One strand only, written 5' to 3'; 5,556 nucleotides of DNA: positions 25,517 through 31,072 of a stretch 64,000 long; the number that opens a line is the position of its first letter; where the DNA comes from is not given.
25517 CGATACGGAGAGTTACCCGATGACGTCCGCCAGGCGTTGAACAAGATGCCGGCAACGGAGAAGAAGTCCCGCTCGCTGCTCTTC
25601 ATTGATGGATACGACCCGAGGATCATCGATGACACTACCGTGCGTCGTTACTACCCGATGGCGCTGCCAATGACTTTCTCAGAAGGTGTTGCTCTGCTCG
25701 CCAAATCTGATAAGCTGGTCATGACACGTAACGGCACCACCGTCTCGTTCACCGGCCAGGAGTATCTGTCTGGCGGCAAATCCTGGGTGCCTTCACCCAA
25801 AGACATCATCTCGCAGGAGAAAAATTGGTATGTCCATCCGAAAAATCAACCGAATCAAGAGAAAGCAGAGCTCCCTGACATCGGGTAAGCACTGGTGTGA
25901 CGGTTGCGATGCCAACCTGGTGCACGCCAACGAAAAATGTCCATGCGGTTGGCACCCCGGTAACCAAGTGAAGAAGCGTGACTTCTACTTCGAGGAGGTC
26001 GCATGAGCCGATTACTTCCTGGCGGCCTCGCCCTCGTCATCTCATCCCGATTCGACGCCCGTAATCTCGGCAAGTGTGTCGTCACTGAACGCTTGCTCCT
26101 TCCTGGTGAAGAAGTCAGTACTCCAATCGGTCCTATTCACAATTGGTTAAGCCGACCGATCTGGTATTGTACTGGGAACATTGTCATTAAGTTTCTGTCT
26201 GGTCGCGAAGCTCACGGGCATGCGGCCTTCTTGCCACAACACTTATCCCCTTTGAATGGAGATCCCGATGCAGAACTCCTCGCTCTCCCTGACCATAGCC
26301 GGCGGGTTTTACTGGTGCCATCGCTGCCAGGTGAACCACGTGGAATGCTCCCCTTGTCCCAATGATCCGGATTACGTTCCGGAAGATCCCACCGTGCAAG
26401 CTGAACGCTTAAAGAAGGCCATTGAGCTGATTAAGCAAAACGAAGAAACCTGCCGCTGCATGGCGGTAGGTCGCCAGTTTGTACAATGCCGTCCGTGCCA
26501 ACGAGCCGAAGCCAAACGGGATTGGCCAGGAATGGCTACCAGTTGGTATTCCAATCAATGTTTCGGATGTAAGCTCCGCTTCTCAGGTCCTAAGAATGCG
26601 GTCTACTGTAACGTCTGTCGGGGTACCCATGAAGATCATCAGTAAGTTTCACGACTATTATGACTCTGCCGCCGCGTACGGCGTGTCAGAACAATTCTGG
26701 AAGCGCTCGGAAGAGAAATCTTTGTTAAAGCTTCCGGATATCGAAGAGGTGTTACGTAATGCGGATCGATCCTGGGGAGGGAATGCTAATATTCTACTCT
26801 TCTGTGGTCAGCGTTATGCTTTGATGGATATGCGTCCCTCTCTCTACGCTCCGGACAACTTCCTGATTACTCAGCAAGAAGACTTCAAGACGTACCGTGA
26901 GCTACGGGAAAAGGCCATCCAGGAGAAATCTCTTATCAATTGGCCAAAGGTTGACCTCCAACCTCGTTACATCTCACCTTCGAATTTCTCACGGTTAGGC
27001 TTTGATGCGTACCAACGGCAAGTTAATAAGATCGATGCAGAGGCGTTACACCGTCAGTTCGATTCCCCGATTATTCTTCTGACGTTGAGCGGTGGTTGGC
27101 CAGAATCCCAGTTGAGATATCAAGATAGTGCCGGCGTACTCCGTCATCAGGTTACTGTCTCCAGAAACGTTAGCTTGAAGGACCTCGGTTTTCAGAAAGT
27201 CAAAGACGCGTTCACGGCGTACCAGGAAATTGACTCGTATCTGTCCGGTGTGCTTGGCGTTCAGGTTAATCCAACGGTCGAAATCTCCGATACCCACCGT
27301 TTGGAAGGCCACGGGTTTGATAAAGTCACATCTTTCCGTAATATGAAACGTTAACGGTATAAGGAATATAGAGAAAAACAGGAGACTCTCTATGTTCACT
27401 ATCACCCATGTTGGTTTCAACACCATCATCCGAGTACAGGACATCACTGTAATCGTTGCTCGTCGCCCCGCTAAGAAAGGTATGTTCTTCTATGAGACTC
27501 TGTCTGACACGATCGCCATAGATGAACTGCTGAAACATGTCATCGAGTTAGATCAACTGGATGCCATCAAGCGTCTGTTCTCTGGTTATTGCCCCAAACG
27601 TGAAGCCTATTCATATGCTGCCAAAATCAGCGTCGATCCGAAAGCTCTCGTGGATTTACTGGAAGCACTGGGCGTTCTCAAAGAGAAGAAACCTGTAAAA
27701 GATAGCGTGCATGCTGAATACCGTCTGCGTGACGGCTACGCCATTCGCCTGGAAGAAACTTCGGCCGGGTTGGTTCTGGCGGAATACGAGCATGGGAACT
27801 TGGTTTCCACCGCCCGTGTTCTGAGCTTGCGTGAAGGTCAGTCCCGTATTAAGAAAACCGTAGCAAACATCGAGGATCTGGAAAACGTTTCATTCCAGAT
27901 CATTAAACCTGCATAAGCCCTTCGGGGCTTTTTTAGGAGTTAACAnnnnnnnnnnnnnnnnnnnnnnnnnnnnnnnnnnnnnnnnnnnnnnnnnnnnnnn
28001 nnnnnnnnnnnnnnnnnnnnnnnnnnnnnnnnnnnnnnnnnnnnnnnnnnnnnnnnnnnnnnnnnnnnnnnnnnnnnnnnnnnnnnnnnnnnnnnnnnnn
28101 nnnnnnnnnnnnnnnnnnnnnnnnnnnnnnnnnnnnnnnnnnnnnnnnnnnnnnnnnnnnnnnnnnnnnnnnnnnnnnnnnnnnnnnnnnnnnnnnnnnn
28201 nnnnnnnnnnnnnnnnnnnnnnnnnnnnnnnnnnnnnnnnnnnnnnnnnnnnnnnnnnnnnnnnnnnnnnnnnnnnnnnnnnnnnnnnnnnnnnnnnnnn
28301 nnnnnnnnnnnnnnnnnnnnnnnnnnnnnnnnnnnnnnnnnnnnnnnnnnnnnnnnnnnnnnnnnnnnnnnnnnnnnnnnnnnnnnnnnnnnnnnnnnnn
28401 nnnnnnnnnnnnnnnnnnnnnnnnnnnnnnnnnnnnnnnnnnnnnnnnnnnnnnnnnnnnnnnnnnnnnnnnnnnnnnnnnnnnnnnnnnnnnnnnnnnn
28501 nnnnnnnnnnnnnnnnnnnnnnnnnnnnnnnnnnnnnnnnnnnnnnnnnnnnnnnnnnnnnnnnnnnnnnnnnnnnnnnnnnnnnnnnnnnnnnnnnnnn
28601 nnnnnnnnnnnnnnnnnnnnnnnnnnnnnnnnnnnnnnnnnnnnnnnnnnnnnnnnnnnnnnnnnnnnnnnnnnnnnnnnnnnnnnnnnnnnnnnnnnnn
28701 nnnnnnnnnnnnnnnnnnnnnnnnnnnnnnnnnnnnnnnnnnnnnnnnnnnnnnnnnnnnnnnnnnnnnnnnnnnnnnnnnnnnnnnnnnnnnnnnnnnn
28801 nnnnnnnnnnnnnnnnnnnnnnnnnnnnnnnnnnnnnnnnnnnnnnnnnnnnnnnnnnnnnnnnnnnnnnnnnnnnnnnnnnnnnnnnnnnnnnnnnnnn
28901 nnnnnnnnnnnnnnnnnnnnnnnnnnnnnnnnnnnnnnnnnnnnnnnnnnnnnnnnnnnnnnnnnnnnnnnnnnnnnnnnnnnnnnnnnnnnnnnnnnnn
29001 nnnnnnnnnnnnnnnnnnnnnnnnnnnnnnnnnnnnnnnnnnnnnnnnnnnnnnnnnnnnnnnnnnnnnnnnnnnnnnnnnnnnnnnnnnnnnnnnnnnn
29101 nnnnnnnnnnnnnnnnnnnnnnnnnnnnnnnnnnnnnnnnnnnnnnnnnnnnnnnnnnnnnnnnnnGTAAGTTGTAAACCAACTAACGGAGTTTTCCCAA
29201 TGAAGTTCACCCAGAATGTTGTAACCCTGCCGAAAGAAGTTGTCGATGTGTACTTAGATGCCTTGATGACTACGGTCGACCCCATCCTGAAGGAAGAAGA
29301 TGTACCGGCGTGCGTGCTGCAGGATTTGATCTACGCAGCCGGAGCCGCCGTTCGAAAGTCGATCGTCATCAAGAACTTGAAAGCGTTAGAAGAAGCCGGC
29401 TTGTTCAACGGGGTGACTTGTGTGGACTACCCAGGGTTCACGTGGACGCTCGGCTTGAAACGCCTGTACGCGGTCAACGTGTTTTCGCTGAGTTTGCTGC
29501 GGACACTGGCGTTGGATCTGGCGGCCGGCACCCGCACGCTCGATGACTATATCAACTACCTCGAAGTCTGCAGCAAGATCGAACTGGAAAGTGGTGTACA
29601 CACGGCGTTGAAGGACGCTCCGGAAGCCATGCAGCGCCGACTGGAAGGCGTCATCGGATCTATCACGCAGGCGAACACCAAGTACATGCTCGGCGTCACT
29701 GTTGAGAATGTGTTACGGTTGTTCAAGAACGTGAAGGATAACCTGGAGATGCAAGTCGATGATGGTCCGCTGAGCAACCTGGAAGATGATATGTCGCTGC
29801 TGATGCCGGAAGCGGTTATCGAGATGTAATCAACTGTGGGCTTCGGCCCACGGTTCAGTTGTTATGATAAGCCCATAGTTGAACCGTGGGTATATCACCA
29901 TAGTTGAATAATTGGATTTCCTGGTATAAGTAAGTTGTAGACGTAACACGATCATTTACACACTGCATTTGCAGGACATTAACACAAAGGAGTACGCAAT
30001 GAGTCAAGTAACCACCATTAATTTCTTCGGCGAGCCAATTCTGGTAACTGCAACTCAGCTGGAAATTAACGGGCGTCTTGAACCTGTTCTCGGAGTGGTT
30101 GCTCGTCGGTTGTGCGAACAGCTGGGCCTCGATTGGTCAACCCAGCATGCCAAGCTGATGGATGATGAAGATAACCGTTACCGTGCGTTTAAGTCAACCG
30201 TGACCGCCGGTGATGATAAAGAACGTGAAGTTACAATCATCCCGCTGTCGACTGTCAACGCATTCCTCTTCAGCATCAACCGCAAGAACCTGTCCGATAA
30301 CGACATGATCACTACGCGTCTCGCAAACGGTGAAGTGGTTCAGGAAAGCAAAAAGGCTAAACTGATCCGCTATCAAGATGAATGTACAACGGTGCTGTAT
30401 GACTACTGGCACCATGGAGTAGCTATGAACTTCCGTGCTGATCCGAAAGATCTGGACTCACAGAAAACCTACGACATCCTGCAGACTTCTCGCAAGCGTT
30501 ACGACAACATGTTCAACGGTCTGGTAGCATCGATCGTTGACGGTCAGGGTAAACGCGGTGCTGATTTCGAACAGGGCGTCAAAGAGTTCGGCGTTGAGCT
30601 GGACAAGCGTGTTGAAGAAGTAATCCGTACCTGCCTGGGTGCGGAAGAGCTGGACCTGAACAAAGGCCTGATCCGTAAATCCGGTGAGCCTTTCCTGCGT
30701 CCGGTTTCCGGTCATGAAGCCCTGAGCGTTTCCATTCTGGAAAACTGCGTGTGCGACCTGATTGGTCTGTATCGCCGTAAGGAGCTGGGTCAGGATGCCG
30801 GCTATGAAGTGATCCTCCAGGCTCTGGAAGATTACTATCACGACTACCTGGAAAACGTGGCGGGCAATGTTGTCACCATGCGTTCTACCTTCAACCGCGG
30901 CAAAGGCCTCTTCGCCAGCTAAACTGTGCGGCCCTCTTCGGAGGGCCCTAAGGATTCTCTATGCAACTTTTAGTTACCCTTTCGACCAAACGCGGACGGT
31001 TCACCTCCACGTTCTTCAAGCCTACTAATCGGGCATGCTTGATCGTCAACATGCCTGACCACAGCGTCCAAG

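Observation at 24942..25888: Three tandem DUF2829 (Tad2-like) domains with overlapping reading frames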

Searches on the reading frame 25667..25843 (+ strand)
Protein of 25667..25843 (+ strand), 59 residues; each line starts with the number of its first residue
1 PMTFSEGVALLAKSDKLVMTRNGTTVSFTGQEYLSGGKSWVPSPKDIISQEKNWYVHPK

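Call 73: search_solved_structures(query=A8, max_evalue=10, show_alignments=3)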
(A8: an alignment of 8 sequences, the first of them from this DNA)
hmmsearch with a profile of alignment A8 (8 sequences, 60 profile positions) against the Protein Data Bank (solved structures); distinct sequences matched with E-value up to 10: 7.
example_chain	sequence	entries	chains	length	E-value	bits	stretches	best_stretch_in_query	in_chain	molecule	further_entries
2c4i_A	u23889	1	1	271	0.12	15.3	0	20-40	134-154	AVIDIN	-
4wzi_A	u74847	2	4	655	0.49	13.3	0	24-43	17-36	cAMP-specific 3',5'-cyclic phosphodiesterase 4B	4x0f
9b8v_B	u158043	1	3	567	0.53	13.2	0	24-47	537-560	Cellulose biosynthesis protein BcsG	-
5hx0_A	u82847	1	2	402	0.73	12.7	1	32-50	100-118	Uncharacterized protein Dfer_1899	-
9rue_A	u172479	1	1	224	1.5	11.7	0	29-55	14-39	StAR-related lipid transfer protein 3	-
1em2_A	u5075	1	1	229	1.6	11.7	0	29-55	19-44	MLN64 PROTEIN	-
5i9j_A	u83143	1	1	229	1.6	11.7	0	29-55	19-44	StAR-related lipid transfer protein 3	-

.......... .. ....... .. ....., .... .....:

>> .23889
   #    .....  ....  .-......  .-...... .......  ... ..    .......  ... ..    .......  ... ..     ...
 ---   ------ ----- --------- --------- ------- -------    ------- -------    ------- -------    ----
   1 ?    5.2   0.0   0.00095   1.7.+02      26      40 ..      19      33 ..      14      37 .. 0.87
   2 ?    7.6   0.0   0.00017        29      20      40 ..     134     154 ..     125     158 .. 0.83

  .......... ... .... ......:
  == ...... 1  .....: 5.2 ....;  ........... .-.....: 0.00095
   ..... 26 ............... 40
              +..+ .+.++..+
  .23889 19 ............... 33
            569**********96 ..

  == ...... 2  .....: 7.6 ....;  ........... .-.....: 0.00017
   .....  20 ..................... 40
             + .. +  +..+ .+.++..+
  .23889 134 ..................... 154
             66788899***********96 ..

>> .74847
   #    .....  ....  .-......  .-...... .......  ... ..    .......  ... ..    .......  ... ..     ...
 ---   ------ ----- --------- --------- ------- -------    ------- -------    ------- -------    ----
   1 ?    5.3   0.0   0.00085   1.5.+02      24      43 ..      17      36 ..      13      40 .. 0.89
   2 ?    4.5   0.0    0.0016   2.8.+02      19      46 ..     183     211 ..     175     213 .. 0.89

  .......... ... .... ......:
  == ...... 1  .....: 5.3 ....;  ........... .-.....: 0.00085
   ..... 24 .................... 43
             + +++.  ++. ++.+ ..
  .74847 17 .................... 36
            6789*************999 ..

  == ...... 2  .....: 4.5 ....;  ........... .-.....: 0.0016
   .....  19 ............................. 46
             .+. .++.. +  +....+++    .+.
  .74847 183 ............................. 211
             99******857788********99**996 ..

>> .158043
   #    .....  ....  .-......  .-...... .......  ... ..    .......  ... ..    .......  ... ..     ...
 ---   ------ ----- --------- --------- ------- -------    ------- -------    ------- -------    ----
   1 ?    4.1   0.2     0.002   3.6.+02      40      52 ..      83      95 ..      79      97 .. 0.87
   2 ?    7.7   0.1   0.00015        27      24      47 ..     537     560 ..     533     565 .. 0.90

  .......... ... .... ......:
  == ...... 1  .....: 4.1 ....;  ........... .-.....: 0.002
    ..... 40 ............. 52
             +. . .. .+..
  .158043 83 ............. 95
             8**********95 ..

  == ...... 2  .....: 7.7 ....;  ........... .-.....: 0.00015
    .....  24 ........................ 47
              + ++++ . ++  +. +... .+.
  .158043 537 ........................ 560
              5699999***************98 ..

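Call 74: search_protein_families(library=pfam, alignment_id=A8, max_evalue=10)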
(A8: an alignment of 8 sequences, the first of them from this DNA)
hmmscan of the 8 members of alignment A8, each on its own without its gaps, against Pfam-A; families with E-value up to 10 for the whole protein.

A. member 1, seq(59 aa): 0 families

B. families by the number of members that match (of 8 scanned): 1 family
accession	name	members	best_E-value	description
PF10711.15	DUF2513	1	0.17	Hypothetical protein (DUF2513)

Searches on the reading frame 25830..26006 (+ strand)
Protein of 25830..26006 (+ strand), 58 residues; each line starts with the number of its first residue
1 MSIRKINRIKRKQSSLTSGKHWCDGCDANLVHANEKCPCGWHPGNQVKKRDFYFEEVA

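Call 3: search_protein_families(library=pfam, proteins=[window:25830-26006:+], max_evalue=1)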
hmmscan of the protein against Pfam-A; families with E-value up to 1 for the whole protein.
window:25830-26006:+ (58 aa): 2 families
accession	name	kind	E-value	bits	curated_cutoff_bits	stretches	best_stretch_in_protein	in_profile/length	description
PF10571.15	UPF0547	-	0.0015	19.1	29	1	23-41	3-22/26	Uncharacterised protein family UPF0547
PF10417.14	1-cysPrx_C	-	0.26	11.7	21.1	1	36-47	12-23/41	C-terminal domain of 1-Cys peroxiredoxin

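Call 60: search_protein_families(library=phrogs, proteins=[window:25830-26003:+], max_evalue=1)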
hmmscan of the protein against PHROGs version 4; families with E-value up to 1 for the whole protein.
window:25830-26003:+ (58 aa): 2 families
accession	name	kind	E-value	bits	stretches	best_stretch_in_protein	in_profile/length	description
phrog_36245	-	unknown function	0.026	15.3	1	13-42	8-37/136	-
phrog_25330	-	unknown function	0.11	13.5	1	10-51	20-61/69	-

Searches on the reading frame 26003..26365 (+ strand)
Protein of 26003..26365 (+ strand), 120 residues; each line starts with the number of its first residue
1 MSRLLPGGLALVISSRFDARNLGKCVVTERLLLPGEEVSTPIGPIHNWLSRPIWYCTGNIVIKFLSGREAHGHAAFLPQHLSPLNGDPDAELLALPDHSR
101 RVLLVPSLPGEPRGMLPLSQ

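Call 3: search_protein_families(library=pfam, proteins=[window:26003-26365:+], max_evalue=1)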
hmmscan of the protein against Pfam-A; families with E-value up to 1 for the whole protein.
window:26003-26365:+ (120 aa): 0 families

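Call 60: search_protein_families(library=phrogs, proteins=[window:26003-26362:+], max_evalue=1)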
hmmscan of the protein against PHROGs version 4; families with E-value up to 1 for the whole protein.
window:26003-26362:+ (120 aa): 1 family
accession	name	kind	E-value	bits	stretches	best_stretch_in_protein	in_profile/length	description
phrog_2529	-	unknown function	9.8e-13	49.3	1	1-91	2-91/101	-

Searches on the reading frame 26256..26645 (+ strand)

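Call 3: search_protein_families(library=pfam, proteins=[window:26256-26645:+], max_evalue=1)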
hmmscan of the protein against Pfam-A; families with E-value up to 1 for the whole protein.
window:26256-26645:+ (129 aa): 0 families

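Call 60: search_protein_families(library=phrogs, proteins=[window:26256-26642:+], max_evalue=1)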
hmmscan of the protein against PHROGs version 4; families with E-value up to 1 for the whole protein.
window:26256-26642:+ (129 aa): 2 families
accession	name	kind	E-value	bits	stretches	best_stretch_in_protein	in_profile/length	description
phrog_8931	-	unknown function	3.5e-06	28.3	1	86-123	13-52/60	-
phrog_10481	-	unknown function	5.9e-05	24.4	1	85-125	8-45/85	-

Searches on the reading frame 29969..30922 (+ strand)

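Call 99: search_protein_families(library=pfam, proteins=[window:29969-30922:+], max_evalue=0.01)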
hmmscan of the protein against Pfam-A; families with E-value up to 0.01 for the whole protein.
window:29969-30922:+ (317 aa): 1 family
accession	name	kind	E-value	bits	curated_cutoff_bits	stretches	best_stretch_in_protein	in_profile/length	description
PF10547.14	P22_AR_N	-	7e-22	78.2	30.7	1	42-152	20-114/115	P22_AR N-terminal domain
